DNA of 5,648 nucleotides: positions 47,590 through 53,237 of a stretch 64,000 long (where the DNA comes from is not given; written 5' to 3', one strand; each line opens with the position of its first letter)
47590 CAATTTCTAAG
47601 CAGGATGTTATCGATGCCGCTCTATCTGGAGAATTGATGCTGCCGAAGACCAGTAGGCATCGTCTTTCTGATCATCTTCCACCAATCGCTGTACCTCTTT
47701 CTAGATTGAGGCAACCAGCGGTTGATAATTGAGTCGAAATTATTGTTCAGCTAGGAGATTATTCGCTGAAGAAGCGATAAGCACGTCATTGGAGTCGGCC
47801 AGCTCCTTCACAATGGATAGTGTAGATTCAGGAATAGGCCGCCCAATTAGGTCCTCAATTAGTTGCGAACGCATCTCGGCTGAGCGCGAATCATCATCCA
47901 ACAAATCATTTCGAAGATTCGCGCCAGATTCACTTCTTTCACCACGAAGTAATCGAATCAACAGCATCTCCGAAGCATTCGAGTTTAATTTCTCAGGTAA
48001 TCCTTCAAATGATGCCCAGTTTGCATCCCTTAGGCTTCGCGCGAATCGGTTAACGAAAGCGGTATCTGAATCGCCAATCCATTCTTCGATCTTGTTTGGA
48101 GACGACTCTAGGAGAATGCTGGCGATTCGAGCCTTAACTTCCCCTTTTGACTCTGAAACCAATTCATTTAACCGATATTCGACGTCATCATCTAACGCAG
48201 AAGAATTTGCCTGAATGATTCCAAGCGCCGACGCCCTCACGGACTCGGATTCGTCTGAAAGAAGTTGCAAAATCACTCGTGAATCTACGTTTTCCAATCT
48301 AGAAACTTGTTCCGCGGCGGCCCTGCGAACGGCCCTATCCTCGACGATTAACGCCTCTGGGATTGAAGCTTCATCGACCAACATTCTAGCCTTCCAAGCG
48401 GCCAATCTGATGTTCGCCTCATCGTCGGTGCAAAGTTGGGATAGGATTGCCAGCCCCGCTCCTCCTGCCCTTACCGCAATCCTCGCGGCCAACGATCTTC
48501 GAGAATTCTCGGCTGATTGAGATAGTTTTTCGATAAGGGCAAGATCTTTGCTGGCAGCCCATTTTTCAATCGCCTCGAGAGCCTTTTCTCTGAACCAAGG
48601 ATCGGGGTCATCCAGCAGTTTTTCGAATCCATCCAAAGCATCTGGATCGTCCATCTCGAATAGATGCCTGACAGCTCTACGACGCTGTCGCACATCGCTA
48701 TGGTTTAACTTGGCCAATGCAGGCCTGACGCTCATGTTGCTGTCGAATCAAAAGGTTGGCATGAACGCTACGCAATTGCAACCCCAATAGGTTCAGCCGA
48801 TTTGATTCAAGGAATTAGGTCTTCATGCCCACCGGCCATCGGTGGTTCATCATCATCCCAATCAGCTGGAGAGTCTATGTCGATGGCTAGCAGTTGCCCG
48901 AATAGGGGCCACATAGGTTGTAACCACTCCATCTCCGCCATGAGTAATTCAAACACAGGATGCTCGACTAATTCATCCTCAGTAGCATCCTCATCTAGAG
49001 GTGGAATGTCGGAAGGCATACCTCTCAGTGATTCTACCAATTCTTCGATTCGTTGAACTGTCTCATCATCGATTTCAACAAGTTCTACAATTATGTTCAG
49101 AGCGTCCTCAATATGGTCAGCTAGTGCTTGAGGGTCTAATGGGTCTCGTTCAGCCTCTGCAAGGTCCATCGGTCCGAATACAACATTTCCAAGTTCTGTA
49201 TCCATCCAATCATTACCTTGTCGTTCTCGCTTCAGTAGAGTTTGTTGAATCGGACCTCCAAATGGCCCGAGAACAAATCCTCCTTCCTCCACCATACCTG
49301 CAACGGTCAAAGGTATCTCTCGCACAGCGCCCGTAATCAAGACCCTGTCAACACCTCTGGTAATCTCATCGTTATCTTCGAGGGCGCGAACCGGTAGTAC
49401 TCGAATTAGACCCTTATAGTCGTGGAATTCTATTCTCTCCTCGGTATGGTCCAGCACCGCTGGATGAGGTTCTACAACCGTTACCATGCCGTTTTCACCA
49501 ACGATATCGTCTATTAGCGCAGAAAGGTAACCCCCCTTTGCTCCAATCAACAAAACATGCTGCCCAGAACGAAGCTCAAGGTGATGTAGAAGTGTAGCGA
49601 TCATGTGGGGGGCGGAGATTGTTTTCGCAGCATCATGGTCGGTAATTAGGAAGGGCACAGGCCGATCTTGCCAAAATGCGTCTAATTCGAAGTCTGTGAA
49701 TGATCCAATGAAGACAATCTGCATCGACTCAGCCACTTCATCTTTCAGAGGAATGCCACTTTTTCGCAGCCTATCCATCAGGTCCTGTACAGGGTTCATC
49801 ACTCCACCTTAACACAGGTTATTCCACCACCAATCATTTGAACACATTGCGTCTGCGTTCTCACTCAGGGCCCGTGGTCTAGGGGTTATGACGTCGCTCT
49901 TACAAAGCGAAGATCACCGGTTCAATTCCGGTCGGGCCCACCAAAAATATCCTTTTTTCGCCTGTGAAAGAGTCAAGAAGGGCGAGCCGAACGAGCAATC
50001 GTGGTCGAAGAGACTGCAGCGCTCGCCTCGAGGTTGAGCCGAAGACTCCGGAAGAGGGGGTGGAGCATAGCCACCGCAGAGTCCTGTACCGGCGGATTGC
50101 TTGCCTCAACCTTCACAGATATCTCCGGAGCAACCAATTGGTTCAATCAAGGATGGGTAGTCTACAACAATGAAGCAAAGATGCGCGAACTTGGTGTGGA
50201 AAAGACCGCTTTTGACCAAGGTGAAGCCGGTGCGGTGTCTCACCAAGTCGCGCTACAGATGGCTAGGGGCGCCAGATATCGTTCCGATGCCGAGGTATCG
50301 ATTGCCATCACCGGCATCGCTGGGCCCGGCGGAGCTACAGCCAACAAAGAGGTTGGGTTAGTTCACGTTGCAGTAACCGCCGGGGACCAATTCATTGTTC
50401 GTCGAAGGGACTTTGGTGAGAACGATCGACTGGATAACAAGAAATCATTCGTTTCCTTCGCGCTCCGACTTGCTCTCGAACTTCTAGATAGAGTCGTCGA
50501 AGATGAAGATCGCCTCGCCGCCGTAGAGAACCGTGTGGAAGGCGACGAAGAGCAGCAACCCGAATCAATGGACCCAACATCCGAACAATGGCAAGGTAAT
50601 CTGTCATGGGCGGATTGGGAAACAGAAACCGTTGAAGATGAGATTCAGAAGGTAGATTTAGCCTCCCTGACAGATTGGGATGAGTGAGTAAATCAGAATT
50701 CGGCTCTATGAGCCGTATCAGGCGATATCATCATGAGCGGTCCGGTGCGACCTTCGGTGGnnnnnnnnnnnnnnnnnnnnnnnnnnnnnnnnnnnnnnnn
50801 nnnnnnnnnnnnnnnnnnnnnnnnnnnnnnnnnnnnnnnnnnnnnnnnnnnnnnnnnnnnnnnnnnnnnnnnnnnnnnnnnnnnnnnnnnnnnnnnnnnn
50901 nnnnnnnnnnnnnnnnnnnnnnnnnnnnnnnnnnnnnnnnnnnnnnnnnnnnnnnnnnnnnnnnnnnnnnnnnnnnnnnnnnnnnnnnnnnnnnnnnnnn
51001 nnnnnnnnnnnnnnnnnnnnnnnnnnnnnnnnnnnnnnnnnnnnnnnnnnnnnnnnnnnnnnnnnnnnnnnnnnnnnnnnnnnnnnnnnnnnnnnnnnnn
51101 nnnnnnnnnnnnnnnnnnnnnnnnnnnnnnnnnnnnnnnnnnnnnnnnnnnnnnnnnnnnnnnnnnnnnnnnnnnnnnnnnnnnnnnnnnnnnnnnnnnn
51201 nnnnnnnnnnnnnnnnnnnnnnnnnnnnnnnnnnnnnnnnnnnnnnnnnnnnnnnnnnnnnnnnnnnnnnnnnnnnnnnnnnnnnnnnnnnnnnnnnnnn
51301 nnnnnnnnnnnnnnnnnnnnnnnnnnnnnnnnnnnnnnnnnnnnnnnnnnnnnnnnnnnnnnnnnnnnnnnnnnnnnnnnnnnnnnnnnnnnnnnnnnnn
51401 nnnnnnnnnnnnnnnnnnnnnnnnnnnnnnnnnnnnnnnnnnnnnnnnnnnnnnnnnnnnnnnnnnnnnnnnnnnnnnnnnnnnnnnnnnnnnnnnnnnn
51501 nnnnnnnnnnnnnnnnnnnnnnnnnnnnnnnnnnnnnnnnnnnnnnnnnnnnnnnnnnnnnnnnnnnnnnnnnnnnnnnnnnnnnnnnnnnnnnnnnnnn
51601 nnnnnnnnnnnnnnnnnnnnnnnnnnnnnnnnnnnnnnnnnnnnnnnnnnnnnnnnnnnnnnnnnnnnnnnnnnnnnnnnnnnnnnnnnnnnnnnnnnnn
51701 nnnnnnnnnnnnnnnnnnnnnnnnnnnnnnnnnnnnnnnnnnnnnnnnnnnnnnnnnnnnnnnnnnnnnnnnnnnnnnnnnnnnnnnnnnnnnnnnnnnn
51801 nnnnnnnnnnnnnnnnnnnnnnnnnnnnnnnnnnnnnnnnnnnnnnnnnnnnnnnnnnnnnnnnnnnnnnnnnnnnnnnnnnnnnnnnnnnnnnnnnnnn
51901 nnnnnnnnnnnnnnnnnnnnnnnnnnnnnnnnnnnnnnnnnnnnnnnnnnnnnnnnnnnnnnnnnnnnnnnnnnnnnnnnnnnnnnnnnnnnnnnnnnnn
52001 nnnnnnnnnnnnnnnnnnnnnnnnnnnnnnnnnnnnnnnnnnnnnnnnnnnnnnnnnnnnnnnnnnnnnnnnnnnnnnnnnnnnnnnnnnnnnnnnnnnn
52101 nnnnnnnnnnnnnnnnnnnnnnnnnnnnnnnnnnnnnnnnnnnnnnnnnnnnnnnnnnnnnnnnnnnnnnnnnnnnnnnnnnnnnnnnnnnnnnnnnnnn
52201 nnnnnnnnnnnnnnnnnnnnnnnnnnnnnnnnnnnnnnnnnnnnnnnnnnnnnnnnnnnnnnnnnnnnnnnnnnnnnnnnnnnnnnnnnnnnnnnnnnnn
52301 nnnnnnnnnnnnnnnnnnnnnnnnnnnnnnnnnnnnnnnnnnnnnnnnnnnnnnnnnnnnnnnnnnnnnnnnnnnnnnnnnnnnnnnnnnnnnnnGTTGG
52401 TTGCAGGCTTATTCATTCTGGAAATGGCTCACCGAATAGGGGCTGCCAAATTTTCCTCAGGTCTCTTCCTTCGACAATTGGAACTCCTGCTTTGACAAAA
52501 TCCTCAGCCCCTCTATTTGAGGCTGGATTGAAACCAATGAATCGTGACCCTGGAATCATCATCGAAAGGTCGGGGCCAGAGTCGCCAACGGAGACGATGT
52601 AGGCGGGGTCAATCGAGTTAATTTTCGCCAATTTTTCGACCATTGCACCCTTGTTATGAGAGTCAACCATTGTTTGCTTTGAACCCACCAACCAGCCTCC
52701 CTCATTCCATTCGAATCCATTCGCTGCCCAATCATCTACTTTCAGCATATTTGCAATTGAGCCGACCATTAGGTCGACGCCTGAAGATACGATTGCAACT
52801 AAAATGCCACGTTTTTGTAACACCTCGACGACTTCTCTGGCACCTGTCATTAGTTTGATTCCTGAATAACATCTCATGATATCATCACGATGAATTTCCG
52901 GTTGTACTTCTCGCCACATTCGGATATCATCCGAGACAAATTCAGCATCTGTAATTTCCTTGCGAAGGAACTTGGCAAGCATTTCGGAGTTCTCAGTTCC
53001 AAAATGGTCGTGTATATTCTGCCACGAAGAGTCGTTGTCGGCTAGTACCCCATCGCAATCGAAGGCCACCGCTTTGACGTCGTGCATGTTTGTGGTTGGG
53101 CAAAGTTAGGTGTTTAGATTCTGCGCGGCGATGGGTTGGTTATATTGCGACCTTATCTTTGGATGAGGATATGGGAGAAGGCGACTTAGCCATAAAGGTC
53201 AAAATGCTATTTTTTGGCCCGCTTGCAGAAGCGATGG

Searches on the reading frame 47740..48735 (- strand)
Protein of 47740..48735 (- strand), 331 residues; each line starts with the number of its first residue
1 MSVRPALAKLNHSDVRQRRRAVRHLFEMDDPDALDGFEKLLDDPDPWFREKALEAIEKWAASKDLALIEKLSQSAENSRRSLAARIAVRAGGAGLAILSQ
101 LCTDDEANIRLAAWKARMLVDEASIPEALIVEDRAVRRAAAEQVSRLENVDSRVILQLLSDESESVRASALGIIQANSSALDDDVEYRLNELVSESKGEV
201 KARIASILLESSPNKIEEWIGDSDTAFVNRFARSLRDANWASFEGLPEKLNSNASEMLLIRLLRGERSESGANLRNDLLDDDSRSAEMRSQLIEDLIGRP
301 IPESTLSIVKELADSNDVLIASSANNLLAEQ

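Call 47: search_protein_families(library=pfam, proteins=[window:47740-48735:-], max_evalue=0.0001)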
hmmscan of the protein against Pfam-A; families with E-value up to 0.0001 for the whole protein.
window:47740-48735:- (331 aa): 2 families
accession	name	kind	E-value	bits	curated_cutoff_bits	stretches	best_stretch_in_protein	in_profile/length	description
PF13646.12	HEAT_2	-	2e-12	47.7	27.7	1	5-87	3-86/88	HEAT repeats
PF02985.28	HEAT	-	2.6e-10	40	23.5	0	154-174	4-24/31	HEAT repeat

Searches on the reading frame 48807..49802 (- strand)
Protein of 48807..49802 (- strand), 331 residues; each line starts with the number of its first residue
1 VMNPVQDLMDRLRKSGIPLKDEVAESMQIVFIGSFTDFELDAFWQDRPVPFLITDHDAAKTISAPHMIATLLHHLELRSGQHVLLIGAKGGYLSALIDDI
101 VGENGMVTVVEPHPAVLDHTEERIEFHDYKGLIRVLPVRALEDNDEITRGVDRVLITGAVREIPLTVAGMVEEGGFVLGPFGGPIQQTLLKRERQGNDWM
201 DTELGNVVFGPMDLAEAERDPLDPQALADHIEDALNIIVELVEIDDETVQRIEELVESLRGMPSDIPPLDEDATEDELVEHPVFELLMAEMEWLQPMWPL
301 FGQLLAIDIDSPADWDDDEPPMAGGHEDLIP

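Call 47: search_protein_families(library=pfam, proteins=[window:48807-49802:-], max_evalue=0.0001)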
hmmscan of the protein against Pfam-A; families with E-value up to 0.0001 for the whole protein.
window:48807-49802:- (331 aa): 1 family
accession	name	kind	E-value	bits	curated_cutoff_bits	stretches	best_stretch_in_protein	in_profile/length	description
PF01135.25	PCMT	-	2e-23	83.7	20.3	1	6-211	4-204/210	Protein-L-isoaspartate(D-aspartate) O-methyltransferase (PCMT)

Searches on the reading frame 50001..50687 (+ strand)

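Call 47: search_protein_families(library=pfam, proteins=[window:50001-50687:+], max_evalue=0.0001)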
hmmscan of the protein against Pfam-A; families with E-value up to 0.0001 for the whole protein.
window:50001-50687:+ (228 aa): 1 family
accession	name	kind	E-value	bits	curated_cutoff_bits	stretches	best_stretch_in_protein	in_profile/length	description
PF02464.23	CinA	-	7e-48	162.6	23.5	1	7-161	3-154/155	Competence-damaged protein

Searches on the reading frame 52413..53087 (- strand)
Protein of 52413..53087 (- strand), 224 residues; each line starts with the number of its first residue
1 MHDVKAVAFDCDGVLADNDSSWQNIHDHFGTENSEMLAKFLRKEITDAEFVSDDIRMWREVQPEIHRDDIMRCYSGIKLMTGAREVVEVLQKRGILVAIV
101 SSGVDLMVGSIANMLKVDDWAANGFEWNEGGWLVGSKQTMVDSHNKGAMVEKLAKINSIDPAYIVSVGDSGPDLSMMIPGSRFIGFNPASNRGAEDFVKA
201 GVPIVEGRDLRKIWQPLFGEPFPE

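Call 48: search_protein_families(library=pfam, proteins=[window:52413-53087:-], max_evalue=0.01)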
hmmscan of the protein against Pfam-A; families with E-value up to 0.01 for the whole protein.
window:52413-53087:- (224 aa): 4 families
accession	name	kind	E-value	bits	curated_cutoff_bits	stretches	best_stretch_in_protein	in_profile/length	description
PF12710.13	HAD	-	3.3e-11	44.4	27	1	7-177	1-188/189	haloacid dehalogenase-like hydrolase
PF00702.32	Hydrolase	-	2.1e-09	38.5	26.4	1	4-177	1-187/191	haloacid dehalogenase-like hydrolase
PF13419.12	HAD_2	-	2.5e-05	24.9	23.8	1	8-110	2-111/178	Haloacid dehalogenase-like hydrolase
PF08282.18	Hydrolase_3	-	0.00019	21.7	20.9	0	140-177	182-219/255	haloacid dehalogenase-like hydrolase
